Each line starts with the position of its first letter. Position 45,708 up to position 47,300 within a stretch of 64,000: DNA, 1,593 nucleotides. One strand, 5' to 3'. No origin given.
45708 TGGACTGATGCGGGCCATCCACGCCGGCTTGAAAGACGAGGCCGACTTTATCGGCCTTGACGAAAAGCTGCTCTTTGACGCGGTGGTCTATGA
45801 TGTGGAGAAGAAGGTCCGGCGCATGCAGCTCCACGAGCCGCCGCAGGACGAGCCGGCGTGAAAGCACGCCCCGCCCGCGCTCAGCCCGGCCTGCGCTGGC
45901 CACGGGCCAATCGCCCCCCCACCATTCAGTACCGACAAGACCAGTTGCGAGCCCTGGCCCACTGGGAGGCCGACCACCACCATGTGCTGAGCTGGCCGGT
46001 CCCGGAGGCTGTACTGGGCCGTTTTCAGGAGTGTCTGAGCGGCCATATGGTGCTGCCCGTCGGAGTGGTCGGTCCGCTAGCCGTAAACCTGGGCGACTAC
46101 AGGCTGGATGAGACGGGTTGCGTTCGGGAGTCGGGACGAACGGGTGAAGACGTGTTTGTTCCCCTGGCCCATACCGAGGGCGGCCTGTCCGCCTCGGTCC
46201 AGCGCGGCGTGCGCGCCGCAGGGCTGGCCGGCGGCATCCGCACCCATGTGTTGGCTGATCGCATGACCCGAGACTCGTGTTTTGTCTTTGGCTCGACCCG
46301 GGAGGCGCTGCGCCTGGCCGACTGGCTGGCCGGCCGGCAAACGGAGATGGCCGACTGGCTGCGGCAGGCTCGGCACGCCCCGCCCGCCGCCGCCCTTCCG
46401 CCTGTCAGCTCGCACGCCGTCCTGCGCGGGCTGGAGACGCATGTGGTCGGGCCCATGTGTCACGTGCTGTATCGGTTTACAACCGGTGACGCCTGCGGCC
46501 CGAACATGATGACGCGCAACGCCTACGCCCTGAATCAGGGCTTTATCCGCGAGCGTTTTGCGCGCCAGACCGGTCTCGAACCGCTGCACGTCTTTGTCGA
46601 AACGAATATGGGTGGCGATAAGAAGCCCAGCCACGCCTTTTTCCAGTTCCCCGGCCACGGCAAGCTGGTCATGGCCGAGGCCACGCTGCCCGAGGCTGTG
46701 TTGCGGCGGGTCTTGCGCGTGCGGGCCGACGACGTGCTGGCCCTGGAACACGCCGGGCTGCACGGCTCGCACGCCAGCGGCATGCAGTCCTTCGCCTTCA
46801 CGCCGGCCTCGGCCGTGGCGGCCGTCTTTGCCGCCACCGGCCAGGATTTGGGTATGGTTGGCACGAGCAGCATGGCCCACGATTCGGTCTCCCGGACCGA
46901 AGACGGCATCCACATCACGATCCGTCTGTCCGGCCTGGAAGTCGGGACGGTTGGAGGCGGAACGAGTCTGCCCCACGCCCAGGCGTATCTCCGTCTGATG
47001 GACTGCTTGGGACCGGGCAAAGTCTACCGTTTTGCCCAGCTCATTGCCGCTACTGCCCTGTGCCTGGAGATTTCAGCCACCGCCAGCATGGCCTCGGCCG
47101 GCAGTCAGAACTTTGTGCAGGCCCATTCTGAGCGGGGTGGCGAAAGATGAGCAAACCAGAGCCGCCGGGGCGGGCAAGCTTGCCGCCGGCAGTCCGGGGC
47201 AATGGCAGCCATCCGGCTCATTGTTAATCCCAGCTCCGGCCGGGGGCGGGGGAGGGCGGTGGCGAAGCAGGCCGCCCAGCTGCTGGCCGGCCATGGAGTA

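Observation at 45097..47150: Translationally coupled di-iron oxygenase-like protein and divergent HMG-CoA-reductase-fold enzyme without any mevalonate-pathway context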

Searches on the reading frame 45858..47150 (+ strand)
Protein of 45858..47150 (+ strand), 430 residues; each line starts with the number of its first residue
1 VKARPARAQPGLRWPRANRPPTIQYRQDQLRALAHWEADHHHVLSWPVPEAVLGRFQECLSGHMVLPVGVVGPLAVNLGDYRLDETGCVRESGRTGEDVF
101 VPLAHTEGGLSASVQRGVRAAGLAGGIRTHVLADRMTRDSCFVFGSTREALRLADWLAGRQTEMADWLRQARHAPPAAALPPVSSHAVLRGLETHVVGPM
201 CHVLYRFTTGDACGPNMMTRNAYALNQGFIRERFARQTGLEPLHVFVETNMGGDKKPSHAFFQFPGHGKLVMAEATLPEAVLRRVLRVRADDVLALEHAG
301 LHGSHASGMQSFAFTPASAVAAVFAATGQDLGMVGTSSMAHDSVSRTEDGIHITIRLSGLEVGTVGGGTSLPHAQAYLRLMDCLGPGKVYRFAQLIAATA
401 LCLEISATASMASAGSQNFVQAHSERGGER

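Call 3: search_protein_families(library=pfam, proteins=[window:45858-47150:+], max_evalue=0.01)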
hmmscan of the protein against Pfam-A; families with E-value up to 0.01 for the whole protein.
window:45858-47150:+ (430 aa): 1 family
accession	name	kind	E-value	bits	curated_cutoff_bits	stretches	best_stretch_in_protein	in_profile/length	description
PF00368.23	HMG-CoA_red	-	5e-78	263.1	27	1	23-425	2-365/368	Hydroxymethylglutaryl-coenzyme A reductase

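Call 4: search_protein_families(library=ncbifam, proteins=[window:45858-47150:+], max_evalue=0.01)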
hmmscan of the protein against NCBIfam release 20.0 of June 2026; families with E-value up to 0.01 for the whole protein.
window:45858-47150:+ (430 aa): 2 families
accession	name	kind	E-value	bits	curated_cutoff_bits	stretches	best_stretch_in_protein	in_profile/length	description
TIGR00533.1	HMG_CoA_R_NADP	equivalog_domain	1.6e-53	182.1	441.8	1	28-426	35-400/402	hydroxymethylglutaryl-CoA reductase (NADPH)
TIGR00920.1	2A060605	subfamily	2e-39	135.5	778.35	1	52-423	520-864/887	hydroxymethylglutaryl-CoA reductase (NADPH)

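Call 5: search_solved_structures(query=window:45858-47150:+, show_alignments=2)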
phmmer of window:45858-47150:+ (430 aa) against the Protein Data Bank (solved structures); distinct sequences matched with E-value up to 0.001: 6.
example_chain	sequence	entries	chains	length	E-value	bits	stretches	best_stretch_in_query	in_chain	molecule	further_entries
6hr7_A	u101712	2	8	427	2.7e-35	125.4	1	26-425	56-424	HMG-CoA reductase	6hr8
2q1l_A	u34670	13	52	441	3e-29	105.5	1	52-414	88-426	3-hydroxy-3-methylglutaryl-coenzyme A reductase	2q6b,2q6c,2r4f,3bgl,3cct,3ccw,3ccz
1dq8_A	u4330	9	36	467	3.8e-29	105.1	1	52-414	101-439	PROTEIN (HMG-COA REDUCTASE) | HMG-COA REDUCTASE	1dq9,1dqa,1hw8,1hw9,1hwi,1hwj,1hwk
8pkn_A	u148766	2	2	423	5.6e-29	104.6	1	52-413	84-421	3-hydroxy-3-methylglutaryl-coenzyme A reductase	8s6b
8ecg_A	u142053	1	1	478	6.2e-27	97.8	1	51-415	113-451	3-hydroxy-3-methylglutaryl-coenzyme A reductase 1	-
7uli_AAA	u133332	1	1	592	1.6e-26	96.5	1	51-415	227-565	3-hydroxy-3-methylglutaryl-coenzyme A reductase 1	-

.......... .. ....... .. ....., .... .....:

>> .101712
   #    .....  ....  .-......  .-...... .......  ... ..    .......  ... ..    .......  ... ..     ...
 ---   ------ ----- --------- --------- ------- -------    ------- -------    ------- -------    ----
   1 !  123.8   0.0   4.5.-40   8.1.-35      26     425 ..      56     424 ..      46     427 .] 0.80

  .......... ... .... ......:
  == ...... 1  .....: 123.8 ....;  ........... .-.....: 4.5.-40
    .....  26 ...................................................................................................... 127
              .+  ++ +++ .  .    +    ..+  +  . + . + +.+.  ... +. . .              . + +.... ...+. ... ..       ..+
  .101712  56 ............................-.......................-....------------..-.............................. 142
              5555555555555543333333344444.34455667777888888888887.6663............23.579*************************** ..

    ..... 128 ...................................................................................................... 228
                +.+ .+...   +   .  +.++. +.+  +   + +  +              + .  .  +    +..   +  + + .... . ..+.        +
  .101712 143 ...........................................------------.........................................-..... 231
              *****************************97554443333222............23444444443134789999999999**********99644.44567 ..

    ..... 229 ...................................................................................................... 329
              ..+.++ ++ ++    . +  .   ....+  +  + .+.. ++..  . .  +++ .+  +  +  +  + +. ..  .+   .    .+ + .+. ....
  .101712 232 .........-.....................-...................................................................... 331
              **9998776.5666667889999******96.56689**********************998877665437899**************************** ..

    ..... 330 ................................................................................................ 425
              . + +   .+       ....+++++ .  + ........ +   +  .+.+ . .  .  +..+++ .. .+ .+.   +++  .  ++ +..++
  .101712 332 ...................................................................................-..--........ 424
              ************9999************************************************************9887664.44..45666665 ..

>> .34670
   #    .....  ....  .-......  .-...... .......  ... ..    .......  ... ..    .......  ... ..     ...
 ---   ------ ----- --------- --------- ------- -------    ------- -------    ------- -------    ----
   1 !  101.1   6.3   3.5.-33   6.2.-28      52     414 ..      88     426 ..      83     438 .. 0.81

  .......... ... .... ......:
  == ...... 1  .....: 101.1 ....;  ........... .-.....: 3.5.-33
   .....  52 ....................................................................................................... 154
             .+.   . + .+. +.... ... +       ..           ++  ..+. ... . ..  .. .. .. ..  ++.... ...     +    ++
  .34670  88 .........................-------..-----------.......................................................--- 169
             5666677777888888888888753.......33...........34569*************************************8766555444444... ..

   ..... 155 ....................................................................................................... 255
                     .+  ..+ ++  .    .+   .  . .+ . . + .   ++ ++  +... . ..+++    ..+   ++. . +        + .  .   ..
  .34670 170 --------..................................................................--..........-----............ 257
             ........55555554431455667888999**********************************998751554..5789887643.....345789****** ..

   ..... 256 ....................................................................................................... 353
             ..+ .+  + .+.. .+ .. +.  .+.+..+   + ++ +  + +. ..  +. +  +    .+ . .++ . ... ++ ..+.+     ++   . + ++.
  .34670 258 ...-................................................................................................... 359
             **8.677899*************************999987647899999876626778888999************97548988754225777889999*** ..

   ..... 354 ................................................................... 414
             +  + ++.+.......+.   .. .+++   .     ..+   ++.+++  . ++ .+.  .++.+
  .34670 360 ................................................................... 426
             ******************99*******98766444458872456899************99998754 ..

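Call 7: find_homologous_proteins(query=window:45858-47150:+, max_evalue=1e-10)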
Query window:45858-47150:+ (430 aa): 5598 proteins with E <= 1e-10 among 8000 candidates; the best 120 are listed.
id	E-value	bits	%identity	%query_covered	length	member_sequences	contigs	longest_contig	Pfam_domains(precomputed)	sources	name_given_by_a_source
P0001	1.1e-275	932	95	100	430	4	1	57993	PF00368.24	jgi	-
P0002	1.3e-275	932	96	100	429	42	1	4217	PF00368.24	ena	-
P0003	1.8e-270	915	94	100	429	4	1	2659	PF00368.24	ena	-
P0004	1.1e-240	817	86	97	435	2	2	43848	PF00368.24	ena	-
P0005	1.8e-240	816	84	100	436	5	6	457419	PF00368.24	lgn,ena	-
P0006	8.1e-227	771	80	97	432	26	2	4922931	PF00368.24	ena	-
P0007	2.6e-223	760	79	97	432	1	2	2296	PF00368.24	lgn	-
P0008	8.7e-222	755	77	100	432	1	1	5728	PF00368.24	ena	-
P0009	1.4e-220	751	77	99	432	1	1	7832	PF00368.24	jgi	jgi:hydroxymethylglutaryl-CoA reductase (NADPH)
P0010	7.8e-220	748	77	97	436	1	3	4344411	PF00368.24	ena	-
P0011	3.8e-218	743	76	99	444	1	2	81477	PF00368.24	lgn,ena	-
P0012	9.0e-218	741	78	97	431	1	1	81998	PF00368.24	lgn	-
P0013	5.6e-215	732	76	99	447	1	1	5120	PF00368.24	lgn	-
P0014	4.5e-209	713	87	85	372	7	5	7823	PF00368.24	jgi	jgi:hydroxymethylglutaryl-CoA reductase (NADPH)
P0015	9.7e-209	712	74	99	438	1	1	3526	PF00368.24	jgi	jgi:hydroxymethylglutaryl-CoA reductase (NADPH)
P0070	6.5e-201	686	65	100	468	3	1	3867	PF00368.24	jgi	-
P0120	7.8e-184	630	67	98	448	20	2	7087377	PF00368.24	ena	-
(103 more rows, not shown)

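Call 41: search_protein_representatives(protein=window:45858-47150:+)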
Query: 430 residues. Proteins with E-value up to 0.001 (for the whole library): 1845; up to 1e-10: 1110; up to 1e-30: 238. The best 150 are listed.
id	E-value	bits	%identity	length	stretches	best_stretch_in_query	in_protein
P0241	1.1e-151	522.0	57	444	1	8-428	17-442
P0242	5.0e-135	467.2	59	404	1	13-430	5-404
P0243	1.1e-126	439.6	56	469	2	13-344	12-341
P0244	1.6e-100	353.4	47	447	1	48-429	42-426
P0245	4.1e-95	335.7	54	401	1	86-430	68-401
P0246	1.1e-91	324.4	66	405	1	181-427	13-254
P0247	5.4e-88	312.2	63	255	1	183-430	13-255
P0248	5.5e-88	312.2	66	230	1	197-430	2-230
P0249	3.0e-83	296.6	55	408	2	42-268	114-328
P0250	2.4e-81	290.3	55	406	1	13-323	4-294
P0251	2.1e-74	267.5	63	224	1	105-342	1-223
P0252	7.6e-71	255.7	45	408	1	13-294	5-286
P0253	1.0e-70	255.3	61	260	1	57-290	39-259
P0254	1.2e-70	255.1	54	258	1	13-279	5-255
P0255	1.7e-70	254.6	68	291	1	241-428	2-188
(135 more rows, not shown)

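Call 63: find_encoding_contigs(protein=P0120, flank=8000, max_places=1)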
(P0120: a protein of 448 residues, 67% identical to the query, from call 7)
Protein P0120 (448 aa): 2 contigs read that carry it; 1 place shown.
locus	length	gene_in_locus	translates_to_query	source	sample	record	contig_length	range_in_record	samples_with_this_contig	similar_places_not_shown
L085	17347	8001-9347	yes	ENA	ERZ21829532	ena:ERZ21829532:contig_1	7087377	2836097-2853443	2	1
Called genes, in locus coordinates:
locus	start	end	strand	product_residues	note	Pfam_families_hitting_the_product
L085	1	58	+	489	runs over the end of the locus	PF00478:IMPDH, PF00571:CBS, PF01070:FMN_dh, PF03060:NMO (weak)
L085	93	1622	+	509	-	PF00117:GATase, PF07722:Peptidase_C26 (weak), PF02540:NAD_synthase, PF00958:GMP_synt_C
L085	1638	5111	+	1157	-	PF02811:PHP, PF07733:DNA_pol3_alpha, PF17657:DNA_pol3_finger, PF14579:HHH_6, PF01336:tRNA_anti-codon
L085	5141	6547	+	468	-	PF13167:GTP-bdg_N, PF16360:GTP-bdg_M, PF00009:GTP_EFTU (faint), PF01926:MMR_HSR1, PF02421:FeoB_N (weak), PF19275:HflX_C (weak)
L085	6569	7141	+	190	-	PF01066:CDP-OH_P_transf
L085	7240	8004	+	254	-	-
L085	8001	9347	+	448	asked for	PF00368:HMG-CoA_red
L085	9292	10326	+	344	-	PF00781:DAGK_cat, PF19279:YegS_C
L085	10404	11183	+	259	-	PF12697:Abhydrolase_6, PF00561:Abhydrolase_1, PF00975:Thioesterase (weak), PF12146:Hydrolase_4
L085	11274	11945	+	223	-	-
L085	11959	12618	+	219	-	PF01351:RNase_HII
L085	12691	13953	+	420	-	PF00364:Biotin_lipoyl, PF02817:E3_binding, PF00198:2-oxoacid_dh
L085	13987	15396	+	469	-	PF00890:FAD_binding_2, PF01134:GIDA (weak), PF01262:AlaDh_PNT_C (faint), PF07992:Pyr_redox_2, PF12831:FAD_oxidored (weak), PF13738:Pyr_redox_3, PF00070:Pyr_redox, PF02852:Pyr_redox_dim, +4 more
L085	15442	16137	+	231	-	PF21948:LplA-B_cat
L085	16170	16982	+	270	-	PF04055:Radical_SAM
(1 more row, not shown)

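Call 64: find_encoding_contigs(protein=P0070, flank=8000, max_places=1)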
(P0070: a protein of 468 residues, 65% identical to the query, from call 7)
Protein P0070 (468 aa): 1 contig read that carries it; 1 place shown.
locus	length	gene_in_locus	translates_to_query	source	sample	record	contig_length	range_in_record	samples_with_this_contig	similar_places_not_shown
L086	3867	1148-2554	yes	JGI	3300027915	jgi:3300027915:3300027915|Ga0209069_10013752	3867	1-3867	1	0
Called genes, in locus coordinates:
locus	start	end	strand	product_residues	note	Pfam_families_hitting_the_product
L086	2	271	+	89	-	?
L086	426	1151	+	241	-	-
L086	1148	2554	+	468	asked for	PF00368:HMG-CoA_red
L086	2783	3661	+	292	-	PF00781:DAGK_cat, PF19279:YegS_C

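Call 80: find_homologous_proteins(query=P0244, max_evalue=1e-30)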
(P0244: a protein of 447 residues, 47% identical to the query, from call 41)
Query P0244 (447 aa): 312 proteins with E <= 1e-30 among 8000 candidates; the best 120 are listed.
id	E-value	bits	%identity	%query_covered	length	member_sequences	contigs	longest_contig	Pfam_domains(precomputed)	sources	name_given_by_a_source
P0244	1.5e-296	1001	100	100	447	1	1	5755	PF00368.24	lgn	-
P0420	6.9e-202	689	69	99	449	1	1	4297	PF00368.24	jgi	jgi:hydroxymethylglutaryl-CoA reductase (NADPH)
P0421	8.4e-201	686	67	99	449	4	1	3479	PF00368.24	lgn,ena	-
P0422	1.4e-198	678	68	99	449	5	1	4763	PF00368.24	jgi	jgi:hydroxymethylglutaryl-CoA reductase (NADPH)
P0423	3.6e-198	677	67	99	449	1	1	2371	PF00368.24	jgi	jgi:hydroxymethylglutaryl-CoA reductase (NADPH)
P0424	2.1e-197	675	66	100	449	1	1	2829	PF00368.24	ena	-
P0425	4.0e-197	674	67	99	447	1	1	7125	PF00368.24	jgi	jgi:hydroxymethylglutaryl-CoA reductase (NADPH)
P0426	9.4e-197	672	65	100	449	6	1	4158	PF00368.24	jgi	jgi:hydroxymethylglutaryl-CoA reductase (NADPH)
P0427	1.5e-196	672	67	100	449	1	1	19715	PF00368.24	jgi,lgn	jgi:hydroxymethylglutaryl-CoA reductase (NADPH)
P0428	1.8e-195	668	66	100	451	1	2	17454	PF00368.24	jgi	jgi:hydroxymethylglutaryl-CoA reductase (NADPH)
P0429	8.4e-195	666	67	100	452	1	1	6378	PF00368.24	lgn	-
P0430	2.2e-193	661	66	100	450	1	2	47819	PF00368.24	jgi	jgi:hydroxymethylglutaryl-CoA reductase (NADPH)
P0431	7.4e-192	656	65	99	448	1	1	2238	PF00368.24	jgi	jgi:hydroxymethylglutaryl-CoA reductase (NADPH)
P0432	1.1e-189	649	64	100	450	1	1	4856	PF00368.24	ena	-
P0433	2.7e-189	648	65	100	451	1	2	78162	PF00368.24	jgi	jgi:hydroxymethylglutaryl-CoA reductase (NADPH)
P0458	1.1e-107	379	46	88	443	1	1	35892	PF00368.24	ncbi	ncbi:MAG TPA: 3-hydroxy-3-methylglutaryl-CoA reductase [Chloroflexota bacterium]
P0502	4.0e-89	318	42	93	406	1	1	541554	PF00368.24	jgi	jgi:hydroxymethylglutaryl-CoA reductase (NADPH)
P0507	2.9e-87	312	44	84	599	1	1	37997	PF00368.24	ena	-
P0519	5.7e-84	301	43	93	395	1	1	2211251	PF00368.24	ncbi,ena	-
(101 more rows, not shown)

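Call 81: find_encoding_contigs(protein=P0433, flank=9000, max_places=1)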
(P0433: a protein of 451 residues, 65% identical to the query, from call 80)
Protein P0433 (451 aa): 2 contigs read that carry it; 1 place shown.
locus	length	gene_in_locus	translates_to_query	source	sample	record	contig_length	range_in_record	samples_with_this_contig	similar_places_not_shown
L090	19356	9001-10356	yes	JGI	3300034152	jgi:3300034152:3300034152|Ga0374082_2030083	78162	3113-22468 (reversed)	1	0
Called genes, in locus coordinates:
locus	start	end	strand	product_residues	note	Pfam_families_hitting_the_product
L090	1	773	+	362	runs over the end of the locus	PF00724:Oxidored_FMN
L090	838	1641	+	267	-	-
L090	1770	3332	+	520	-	PF01590:GAF, PF13185:GAF_2, PF13492:GAF_3, PF00158:Sigma54_activat, PF14532:Sigma54_activ_2, PF07724:AAA_2 (weak), PF25601:AAA_lid_14, PF02954:HTH_8, +2 more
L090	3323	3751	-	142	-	PF01850:PIN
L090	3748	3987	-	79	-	PF19891:DUF6364 (weak)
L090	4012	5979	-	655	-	PF00027:cNMP_binding, PF01734:Patatin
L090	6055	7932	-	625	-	PF00027:cNMP_binding, PF00069:Pkinase, PF07714:PK_Tyr_Ser-Thr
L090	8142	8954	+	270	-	PF01553:Acyltransferase, PF03982:DAGAT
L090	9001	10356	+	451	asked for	PF00368:HMG-CoA_red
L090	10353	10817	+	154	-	PF00027:cNMP_binding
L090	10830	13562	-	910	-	PF03176:MMPL, PF00873:ACR_tran, PF02460:Patched (weak), PF12349:Sterol-sensing (weak), PF03176:MMPL, PF02460:Patched, PF00027:cNMP_binding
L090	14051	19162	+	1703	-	PF01839:FG-GAP (faint), PF13517:FG-GAP_3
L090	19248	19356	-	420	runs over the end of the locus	PF03349:Toluene_X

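Call 82: find_encoding_contigs(protein=P0458, flank=9000, max_places=1)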
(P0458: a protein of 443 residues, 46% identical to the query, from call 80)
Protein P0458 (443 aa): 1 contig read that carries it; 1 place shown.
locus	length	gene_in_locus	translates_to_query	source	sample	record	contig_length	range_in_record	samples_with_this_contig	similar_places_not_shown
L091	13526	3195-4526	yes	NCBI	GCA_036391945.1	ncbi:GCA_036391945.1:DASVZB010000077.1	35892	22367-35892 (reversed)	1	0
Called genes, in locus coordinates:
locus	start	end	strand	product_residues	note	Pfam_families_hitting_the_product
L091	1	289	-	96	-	?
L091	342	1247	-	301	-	PF00781:DAGK_cat, PF19279:YegS_C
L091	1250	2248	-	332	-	PF00487:FA_desaturase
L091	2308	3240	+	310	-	PF11583:AurF (weak)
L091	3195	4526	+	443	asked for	PF00368:HMG-CoA_red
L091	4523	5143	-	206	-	PF12680:SnoaL_2 (weak)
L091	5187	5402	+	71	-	-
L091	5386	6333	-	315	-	PF01557:FAA_hydrolase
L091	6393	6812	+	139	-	PF22784:PTP-SAK (weak)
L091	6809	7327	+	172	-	-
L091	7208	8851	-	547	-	PF26314:MptA_B_family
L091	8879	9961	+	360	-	PF04234:CopC (weak)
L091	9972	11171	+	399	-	PF13433:Peripla_BP_5, PF13458:Peripla_BP_6, PF01094:ANF_receptor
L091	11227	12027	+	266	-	PF00005:ABC_tran, PF13304:AAA_21 (faint), PF12399:BCA_ABC_TP_C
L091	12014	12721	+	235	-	-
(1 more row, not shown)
